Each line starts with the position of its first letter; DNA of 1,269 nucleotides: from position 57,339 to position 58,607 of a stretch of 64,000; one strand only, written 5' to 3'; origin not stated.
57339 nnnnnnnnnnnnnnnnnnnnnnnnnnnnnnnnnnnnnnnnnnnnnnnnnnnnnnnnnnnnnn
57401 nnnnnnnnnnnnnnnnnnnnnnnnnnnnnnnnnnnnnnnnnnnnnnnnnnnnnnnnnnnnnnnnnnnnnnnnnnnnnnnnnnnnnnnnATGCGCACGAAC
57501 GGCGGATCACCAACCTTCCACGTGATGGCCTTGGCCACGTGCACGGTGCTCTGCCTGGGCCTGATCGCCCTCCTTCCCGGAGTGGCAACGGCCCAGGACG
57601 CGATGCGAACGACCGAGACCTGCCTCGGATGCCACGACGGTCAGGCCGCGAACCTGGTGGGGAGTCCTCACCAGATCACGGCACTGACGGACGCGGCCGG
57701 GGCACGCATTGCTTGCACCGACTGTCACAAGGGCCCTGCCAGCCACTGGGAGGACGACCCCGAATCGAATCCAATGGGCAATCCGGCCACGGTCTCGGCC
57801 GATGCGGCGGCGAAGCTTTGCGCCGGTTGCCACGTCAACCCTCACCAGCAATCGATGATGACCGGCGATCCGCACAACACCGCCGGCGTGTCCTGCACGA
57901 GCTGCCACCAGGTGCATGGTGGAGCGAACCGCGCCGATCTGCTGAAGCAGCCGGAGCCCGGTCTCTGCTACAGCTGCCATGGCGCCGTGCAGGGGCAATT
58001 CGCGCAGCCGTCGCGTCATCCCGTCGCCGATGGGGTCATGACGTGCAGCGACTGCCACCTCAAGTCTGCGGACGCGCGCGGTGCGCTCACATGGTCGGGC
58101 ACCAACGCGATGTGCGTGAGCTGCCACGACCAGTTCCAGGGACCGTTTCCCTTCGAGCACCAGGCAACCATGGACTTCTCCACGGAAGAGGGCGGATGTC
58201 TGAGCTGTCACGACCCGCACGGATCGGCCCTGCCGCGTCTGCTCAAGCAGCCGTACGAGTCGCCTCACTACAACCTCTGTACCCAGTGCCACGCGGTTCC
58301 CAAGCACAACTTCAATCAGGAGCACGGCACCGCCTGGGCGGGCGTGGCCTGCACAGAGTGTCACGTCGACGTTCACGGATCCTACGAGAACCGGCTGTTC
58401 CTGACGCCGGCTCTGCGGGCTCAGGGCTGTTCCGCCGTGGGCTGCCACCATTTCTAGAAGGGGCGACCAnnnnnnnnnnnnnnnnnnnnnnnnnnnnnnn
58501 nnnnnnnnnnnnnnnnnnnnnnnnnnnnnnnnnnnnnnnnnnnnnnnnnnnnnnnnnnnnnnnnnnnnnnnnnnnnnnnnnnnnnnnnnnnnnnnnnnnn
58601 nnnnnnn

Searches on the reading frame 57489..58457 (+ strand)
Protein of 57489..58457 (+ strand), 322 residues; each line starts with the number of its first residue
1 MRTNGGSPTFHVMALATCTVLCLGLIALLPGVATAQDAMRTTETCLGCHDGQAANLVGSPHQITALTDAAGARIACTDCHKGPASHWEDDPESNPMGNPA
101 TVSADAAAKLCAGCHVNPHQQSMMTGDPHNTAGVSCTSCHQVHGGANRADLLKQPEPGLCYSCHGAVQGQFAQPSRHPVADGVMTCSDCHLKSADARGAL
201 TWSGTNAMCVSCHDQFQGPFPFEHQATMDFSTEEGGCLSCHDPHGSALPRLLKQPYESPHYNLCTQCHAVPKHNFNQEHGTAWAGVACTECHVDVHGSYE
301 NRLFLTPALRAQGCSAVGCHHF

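Call 7: search_protein_families(library=pfam, proteins=[window:57489-58457:+])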
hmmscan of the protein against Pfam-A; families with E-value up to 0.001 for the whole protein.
window:57489-58457:+ (322 aa): 5 families
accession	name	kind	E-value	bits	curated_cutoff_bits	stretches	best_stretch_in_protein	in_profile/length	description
PF09699.15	Paired_CXXCH_1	-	2.7e-30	104.2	20.6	3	233-270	5-38/41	Doubled CXXCH motif (Paired_CXXCH_1)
PF14522.11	Cytochrome_C7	-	2.3e-12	47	24.8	1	206-268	13-66/67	Cytochrome c7 and related cytochrome c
PF14537.11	Cytochrom_c3_2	-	3.6e-12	47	25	2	129-214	2-79/79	Cytochrome c3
PF22678.1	Cytochrom_c_NrfB-like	-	2.4e-08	34.8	27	1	76-148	1-73/89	Cytochrome c-type protein NrfB-like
PF13435.11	Cytochrome_C554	-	0.00015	23.1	20.8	0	75-140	1-83/84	Cytochrome c554 and c-prime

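Call 8: search_protein_families(library=ncbifam, proteins=[window:57489-58457:+])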
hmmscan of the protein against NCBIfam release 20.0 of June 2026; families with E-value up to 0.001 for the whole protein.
window:57489-58457:+ (322 aa): 8 families
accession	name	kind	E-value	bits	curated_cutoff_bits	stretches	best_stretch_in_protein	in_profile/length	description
TIGR03508.1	decahem_SO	subfamily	3.4e-50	170.9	192.2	1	42-301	2-257/258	DmsE family decaheme c-type cytochrome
NF041028.1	decahem_GSU2203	exception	3.5e-48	164.5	325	1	32-275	26-259/317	GSU2203 family decaheme c-type cytochrome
TIGR01905.1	paired_CXXCH_1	subfamily_domain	1.3e-25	89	25.2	2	234-269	6-37/41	doubled CXXCH domain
NF008659.0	PRK11659.1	equivalog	1.6e-11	44.2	184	1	42-170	46-173/188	cytochrome c nitrite reductase pentaheme subunit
TIGR03153.1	cytochr_NrfH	equivalog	2.4e-09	37.4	134.2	0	154-196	25-64/138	cytochrome c nitrite reductase small subunit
TIGR03146.1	cyt_nit_nrfB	equivalog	2.1e-08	34.6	166.6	1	42-166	11-143/145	cytochrome c nitrite reductase pentaheme subunit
NF047727.1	4hemeCytCCctA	equivalog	0.00021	21.4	180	0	159-215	59-106/109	tetraheme c-type cytochrome CctA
TIGR04315.1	octaheme_Shew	subfamily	0.00041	19.5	375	0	69-140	183-250/440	tetrathionate reductase family octaheme c-type cytochrome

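Call 9: find_encoding_contigs(protein=window:57489-58457:+, flank=3000, max_places=6)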
Protein window:57489-58457:+ (322 aa): 1 contig read that carries it; 1 place shown.
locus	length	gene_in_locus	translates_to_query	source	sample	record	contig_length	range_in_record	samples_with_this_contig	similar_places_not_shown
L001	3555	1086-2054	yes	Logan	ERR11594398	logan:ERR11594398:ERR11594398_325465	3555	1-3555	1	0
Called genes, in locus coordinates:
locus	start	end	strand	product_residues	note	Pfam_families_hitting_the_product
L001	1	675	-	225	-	?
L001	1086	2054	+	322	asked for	PF03264:Cytochrom_NNT (faint), PF14522:Cytochrome_C7 (faint), PF22678:Cytochrom_c_NrfB-like (faint), PF09699:Paired_CXXCH_1, PF14537:Cytochrom_c3_2 (weak), PF09699:Paired_CXXCH_1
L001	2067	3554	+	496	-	?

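Call 15: find_homologous_proteins(query=window:57489-58457:+, max_evalue=1e-20)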
Query window:57489-58457:+ (322 aa): 1506 proteins with E <= 1e-20 among 8000 candidates; the best 120 are listed.
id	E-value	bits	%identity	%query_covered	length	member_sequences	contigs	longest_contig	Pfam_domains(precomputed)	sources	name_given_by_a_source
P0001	1.2e-223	760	100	100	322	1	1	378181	PF09699.16,PF14537.12,PF22678.2,PF03264.20,PF14522.12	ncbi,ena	-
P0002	1.4e-139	483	65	100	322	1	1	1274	PF09699.16,PF14537.12,PF22678.2,PF14522.12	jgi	jgi:DmsE family decaheme c-type cytochrome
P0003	1.7e-137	476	66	100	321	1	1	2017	PF09699.16,PF14537.12,PF13435.12,PF22678.2,PF14522.12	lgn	-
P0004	2.4e-126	440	59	100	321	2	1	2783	PF09699.16,PF14537.12,PF13435.12,PF22678.2,PF14522.12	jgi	jgi:DmsE family decaheme c-type cytochrome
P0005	4.1e-119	416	58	94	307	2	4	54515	PF09699.16,PF14537.12,PF13435.12,PF22678.2,PF14522.12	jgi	jgi:DmsE family decaheme c-type cytochrome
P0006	2.1e-117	410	60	90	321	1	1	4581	PF09699.16,PF14537.12,PF22678.2,PF14522.12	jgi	jgi:DmsE family decaheme c-type cytochrome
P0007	3.2e-117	410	54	100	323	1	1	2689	PF09699.16,PF14537.12,PF22678.2,PF14522.12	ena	-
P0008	4.1e-113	396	54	95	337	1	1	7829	PF09699.16,PF14537.12,PF13435.12,PF22678.2,PF14522.12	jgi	jgi:DmsE family decaheme c-type cytochrome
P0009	1.2e-112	395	55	96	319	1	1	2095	PF09699.16,PF14537.12,PF22678.2,PF14522.12,PF22113.2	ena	-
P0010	3.2e-112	393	60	87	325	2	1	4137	PF09699.16,PF14537.12,PF22678.2,PF14522.12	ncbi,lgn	-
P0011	5.0e-112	393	58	95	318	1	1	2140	PF09699.16,PF14537.12,PF13435.12,PF22678.2,PF14522.12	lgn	-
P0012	1.9e-111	391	56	97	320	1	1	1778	PF09699.16,PF14537.12,PF13435.12,PF22678.2,PF14522.12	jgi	jgi:DmsE family decaheme c-type cytochrome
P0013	6.0e-111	389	56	91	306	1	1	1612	PF09699.16,PF14537.12,PF13435.12,PF22678.2,PF14522.12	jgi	jgi:DmsE family decaheme c-type cytochrome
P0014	7.5e-111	389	56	93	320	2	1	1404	PF09699.16,PF14537.12,PF22678.2,PF03264.20,PF14522.12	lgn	-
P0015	8.1e-111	389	54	97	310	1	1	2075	PF09699.16,PF14537.12,PF14522.12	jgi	jgi:DmsE family decaheme c-type cytochrome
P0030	2.7e-109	384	58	89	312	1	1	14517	PF09699.16,PF14537.12,PF22678.2,PF14522.12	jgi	jgi:DmsE family decaheme c-type cytochrome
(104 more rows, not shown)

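Call 17: find_related_loci(query=A1, collection=genome_contigs, flank=6000)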
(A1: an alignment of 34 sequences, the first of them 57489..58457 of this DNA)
Query A1 (322 aa) in genome_contigs; peptide patterns used: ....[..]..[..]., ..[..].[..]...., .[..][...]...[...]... (x = any residue, [..] = any of these).
91 stretches matched a pattern; 76 encode a relative of the query (tblastn E <= 1e-3); 76 distinct loci.
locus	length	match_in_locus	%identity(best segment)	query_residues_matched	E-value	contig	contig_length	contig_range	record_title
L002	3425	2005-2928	55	13-322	5e-119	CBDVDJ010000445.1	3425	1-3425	MAG TPA_asm: uncultured bacterium isolate SRR21487738_concoct_129 genome assembly, contig: ERZ25083882.25848, whole geno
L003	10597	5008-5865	59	34-320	9e-115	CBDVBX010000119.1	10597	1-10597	MAG TPA_asm: uncultured bacterium isolate SRR22302364_binner13_Refined_39 genome assembly, contig: ERZ25073603.3070, who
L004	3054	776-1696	53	12-322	3e-112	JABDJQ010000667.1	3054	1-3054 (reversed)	MAG: Gemmatimonadetes bacterium isolate SS_bin_27 k127_402561, whole genome shotgun sequence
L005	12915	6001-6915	53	13-320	1e-107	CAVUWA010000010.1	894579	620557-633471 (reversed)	MAG: Candidatus Eisenbacteria bacterium isolate MFD05684.bin.1.290 genome assembly, contig: contig_69951, whole genome s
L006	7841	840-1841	48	1-322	1e-107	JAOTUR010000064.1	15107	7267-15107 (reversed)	MAG: Candidatus Krumholzibacteriia bacterium isolate 13_May_SF_Bin18 13_May_SF_Bin18_scaffold_3018_c1, whole genome shot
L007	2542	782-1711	50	13-322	1e-111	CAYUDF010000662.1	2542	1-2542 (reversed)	MAG TPA_asm: uncultured bacterium isolate SRP155585_co2_3 genome assembly, contig: NODE_56341_length_2542_cov_4.303579,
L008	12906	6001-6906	55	19-322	3e-106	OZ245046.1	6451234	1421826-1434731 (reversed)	MAG: Candidatus Eiseniibacteriota bacterium isolate 9d5bca9a-b2ae-4bb4-9135-b14f0b5ecb2e genome assembly, chromosome: 1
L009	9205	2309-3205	54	20-320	5e-106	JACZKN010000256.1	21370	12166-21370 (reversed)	MAG: Candidatus Krumholzibacteriia bacterium isolate MAG46 bacteria_3_contig_637742, whole genome shotgun sequence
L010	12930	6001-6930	53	12-322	4e-106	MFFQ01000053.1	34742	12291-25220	MAG: Candidatus Eisenbacteria bacterium RBG_16_71_46 RBG_16_scaffold_2287, whole genome shotgun sequence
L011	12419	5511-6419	54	21-321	4e-106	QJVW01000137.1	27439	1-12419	MAG: Candidatus Eisenbacteria bacterium isolate SZUA-252 scaffold_2224, whole genome shotgun sequence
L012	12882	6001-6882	53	26-320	9e-106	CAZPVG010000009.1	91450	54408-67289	MAG TPA_asm: uncultured bacterium isolate SRP214966_co3_380 genome assembly, contig: NODE_85_length_91450_cov_9.850451,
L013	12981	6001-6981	48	12-322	6e-105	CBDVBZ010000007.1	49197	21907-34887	MAG TPA_asm: uncultured bacterium isolate SRR22302364_binner13_Refined_9 genome assembly, contig: ERZ25073603.66, whole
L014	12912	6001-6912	52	20-322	4e-105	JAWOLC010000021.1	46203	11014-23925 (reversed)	MAG: Candidatus Eisenbacteria bacterium isolate bin_205 c_000048653495, whole genome shotgun sequence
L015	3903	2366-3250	55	25-320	5e-106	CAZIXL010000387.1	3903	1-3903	MAG TPA_asm: uncultured bacterium isolate binchicken_co118_82 genome assembly, contig: NODE_35781_length_3903_cov_6.8323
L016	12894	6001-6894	53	25-320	5e-105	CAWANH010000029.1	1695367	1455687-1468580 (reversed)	MAG: Candidatus Eisenbacteria bacterium isolate MFD02923.bin.2.9 genome assembly, contig: contig_8720, whole genome shot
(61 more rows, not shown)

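Call 25: find_encoding_contigs(protein=P0003, flank=6000, max_places=3)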
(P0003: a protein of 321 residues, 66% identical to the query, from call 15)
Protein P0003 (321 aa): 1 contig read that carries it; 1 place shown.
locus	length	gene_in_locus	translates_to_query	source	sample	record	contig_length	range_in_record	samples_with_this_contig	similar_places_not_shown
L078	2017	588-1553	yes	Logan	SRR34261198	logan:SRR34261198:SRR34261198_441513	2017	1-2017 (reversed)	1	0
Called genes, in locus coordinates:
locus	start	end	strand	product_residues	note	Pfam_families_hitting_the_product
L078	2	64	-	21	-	?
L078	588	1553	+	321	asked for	PF13435:Cytochrome_C554 (faint), PF14522:Cytochrome_C7 (faint), PF14537:Cytochrom_c3_2 (faint), PF22678:Cytochrom_c_NrfB-like (faint), PF09699:Paired_CXXCH_1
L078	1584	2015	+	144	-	?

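Call 26: find_encoding_contigs(protein=P0002, flank=6000, max_places=3)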
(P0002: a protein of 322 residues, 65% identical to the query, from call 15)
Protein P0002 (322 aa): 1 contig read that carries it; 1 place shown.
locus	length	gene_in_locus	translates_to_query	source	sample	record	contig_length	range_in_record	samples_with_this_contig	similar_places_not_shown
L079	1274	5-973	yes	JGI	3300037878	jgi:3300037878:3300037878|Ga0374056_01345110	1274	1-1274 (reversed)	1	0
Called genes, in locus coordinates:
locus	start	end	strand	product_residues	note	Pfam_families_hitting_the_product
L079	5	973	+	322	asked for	PF14522:Cytochrome_C7 (faint), PF14537:Cytochrom_c3_2 (faint), PF22678:Cytochrom_c_NrfB-like (faint), PF09699:Paired_CXXCH_1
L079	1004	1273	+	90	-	?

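Call 27: find_encoding_contigs(protein=P0004, flank=6000, max_places=3)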
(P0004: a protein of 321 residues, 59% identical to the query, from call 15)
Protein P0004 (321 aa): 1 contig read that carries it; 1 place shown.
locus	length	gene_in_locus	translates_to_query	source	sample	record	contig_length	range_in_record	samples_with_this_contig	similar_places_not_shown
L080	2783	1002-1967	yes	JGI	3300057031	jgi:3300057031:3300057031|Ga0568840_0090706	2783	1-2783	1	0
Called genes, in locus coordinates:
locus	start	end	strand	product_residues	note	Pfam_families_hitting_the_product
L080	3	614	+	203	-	?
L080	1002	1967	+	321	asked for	PF13435:Cytochrome_C554 (faint), PF14522:Cytochrome_C7 (faint), PF14537:Cytochrom_c3_2 (faint), PF22678:Cytochrom_c_NrfB-like (faint), PF09699:Paired_CXXCH_1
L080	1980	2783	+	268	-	?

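Call 28: find_encoding_contigs(protein=P0005, flank=8000, max_places=3)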
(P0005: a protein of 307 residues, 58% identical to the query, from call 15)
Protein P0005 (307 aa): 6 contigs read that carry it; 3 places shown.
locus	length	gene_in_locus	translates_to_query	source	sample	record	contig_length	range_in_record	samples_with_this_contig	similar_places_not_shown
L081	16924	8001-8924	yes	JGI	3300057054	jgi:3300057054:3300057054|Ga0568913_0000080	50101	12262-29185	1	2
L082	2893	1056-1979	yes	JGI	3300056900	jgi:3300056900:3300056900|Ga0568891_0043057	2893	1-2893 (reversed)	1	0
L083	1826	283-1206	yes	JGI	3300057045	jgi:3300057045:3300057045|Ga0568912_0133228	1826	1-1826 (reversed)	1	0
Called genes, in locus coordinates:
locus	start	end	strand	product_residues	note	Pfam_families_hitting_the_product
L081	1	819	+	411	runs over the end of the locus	PF13189:Cytidylate_kin2, PF00072:Response_reg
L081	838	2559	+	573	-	PF02743:dCache_1, PF00512:HisKA (weak), PF02518:HATPase_c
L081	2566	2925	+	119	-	PF00072:Response_reg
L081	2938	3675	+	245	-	PF00512:HisKA (faint)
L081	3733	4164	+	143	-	PF00072:Response_reg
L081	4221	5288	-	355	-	-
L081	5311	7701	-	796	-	PF07715:Plug (weak), PF00593:TonB_dep_Rec_b-barrel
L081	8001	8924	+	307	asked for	PF14522:Cytochrome_C7 (faint), PF14537:Cytochrom_c3_2 (faint), PF13435:Cytochrome_C554 (faint), PF22678:Cytochrom_c_NrfB-like (weak), PF09699:Paired_CXXCH_1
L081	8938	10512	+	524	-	-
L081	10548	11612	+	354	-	PF14522:Cytochrome_C7 (faint), PF22113:Mtrc-MtrF_II-IV_dom (faint), PF09699:Paired_CXXCH_1 (faint)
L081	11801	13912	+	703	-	PF13231:PMT_2, PF13414:TPR_11 (faint), PF07719:TPR_2 (faint), PF00515:TPR_1 (faint), PF13174:TPR_6 (faint), PF13428:TPR_14 (weak), PF13432:TPR_16 (weak), PF14559:TPR_19 (faint)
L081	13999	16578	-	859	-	PF13529:Peptidase_C39_2 (weak), PF18911:PKD_4 (weak), PF02494:HYR, PF13860:FlgD_ig (weak)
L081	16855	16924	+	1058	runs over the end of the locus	PF12371:TMEM131_like_N (faint), PF22064:Cep192_D2 (faint), PF22073:Cep192_D4 (weak), PF24507:Ig_CFAP65_4th (faint), PF22544:HYDIN_VesB_CFA65-like_Ig (weak), PF15780:ASH (weak), PF22544:HYDIN_VesB_CFA65-like_Ig, PF13860:FlgD_ig (weak), +2 more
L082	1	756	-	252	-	?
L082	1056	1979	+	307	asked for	PF14522:Cytochrome_C7 (faint), PF14537:Cytochrom_c3_2 (faint), PF13435:Cytochrome_C554 (faint), PF22678:Cytochrom_c_NrfB-like (weak), PF09699:Paired_CXXCH_1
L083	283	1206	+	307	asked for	PF14522:Cytochrome_C7 (faint), PF14537:Cytochrom_c3_2 (faint), PF13435:Cytochrome_C554 (faint), PF22678:Cytochrom_c_NrfB-like (weak), PF09699:Paired_CXXCH_1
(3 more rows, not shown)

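Call 32: find_related_loci(query=A3, collection=metagenome_contigs, flank=3000)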
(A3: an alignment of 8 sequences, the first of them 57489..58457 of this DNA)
Query A3 (322 aa) in metagenome_contigs; peptide patterns used: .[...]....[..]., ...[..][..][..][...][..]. (x = any residue, [..] = any of these).
274 stretches matched a pattern; 65 encode a relative of the query (tblastn E <= 1e-3); 65 distinct loci.
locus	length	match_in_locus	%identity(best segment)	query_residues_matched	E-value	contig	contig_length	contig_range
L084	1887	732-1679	53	6-322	7e-119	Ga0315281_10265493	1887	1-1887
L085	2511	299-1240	53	8-322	3e-116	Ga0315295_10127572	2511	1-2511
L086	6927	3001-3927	54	13-320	7e-111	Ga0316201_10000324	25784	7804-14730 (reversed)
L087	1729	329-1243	55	13-320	3e-118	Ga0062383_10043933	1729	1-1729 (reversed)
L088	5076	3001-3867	57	33-322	9e-111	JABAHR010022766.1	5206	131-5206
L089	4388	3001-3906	53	20-322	9e-111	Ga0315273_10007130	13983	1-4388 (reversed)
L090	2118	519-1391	54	31-322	8e-116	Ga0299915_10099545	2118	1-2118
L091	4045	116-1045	53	12-322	5e-109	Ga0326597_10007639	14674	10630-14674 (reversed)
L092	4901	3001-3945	51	7-322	1e-108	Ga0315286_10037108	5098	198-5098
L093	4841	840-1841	48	1-322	3e-108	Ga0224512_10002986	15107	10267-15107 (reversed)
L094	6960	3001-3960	53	8-322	3e-108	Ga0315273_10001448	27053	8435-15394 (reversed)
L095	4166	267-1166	55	23-322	3e-108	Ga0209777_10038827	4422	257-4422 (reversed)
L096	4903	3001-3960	52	8-322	1e-107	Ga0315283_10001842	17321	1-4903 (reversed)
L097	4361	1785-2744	52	8-322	2e-108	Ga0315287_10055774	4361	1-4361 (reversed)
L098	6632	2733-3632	53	21-320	4e-107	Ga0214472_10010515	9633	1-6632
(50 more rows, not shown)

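Call 47: find_encoding_contigs(protein=P0006, flank=4000, max_places=2)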
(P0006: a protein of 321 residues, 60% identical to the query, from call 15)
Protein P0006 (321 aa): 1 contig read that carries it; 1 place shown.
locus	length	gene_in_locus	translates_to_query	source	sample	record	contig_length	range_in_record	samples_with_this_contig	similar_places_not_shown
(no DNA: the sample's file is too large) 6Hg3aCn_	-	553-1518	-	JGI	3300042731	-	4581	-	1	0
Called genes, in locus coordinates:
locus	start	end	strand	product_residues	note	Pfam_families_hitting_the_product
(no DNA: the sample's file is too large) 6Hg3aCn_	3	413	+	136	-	?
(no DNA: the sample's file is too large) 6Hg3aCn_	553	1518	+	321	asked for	PF14522:Cytochrome_C7 (faint), PF14537:Cytochrom_c3_2 (faint), PF22678:Cytochrom_c_NrfB-like (faint), PF09699:Paired_CXXCH_1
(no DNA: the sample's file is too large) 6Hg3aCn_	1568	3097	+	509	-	-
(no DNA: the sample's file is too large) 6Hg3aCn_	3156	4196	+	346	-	PF09699:Paired_CXXCH_1 (faint), PF14522:Cytochrome_C7 (faint), PF22113:Mtrc-MtrF_II-IV_dom (faint)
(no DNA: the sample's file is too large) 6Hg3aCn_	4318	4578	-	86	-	-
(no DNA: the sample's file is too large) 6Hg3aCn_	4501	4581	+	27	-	?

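Call 48: find_encoding_contigs(protein=P0010, flank=4000, max_places=2)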
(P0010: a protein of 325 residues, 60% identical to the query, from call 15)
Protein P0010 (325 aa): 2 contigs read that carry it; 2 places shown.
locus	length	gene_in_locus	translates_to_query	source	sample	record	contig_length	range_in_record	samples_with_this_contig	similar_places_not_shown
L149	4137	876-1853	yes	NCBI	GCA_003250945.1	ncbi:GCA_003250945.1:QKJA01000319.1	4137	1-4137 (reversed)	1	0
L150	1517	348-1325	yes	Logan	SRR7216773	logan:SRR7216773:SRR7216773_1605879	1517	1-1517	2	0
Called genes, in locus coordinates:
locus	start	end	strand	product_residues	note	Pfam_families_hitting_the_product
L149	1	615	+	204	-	?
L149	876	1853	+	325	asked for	PF22678:Cytochrom_c_NrfB-like (faint), PF14522:Cytochrome_C7 (faint), PF09699:Paired_CXXCH_1, PF14537:Cytochrom_c3_2 (weak), PF09699:Paired_CXXCH_1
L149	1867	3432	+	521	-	-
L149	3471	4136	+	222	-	?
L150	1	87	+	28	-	?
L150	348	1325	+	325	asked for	PF22678:Cytochrom_c_NrfB-like (faint), PF14522:Cytochrome_C7 (faint), PF09699:Paired_CXXCH_1, PF14537:Cytochrom_c3_2 (weak), PF09699:Paired_CXXCH_1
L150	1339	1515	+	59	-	?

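Call 49: find_encoding_contigs(protein=P0030, flank=6000, max_places=2)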
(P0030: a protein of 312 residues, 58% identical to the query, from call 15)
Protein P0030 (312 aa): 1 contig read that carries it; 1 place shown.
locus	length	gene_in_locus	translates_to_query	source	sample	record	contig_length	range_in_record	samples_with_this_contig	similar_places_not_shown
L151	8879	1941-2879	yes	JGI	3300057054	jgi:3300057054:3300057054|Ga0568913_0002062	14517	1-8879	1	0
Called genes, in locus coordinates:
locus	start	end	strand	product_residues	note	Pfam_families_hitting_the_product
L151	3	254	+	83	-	PF13186:SPASM (weak)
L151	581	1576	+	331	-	PF26233:NicX, PF02073:Peptidase_M29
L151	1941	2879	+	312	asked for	PF14537:Cytochrom_c3_2 (faint), PF22678:Cytochrom_c_NrfB-like (faint), PF14522:Cytochrome_C7 (faint), PF09699:Paired_CXXCH_1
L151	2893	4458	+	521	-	-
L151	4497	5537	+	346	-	PF22113:Mtrc-MtrF_II-IV_dom (faint), PF09699:Paired_CXXCH_1 (faint), PF14522:Cytochrome_C7 (faint)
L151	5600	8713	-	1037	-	PF02012:BNR (faint), PF25852:DUF6242_C (faint), PF15902:Sortilin-Vps10 (weak)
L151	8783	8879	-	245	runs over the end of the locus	-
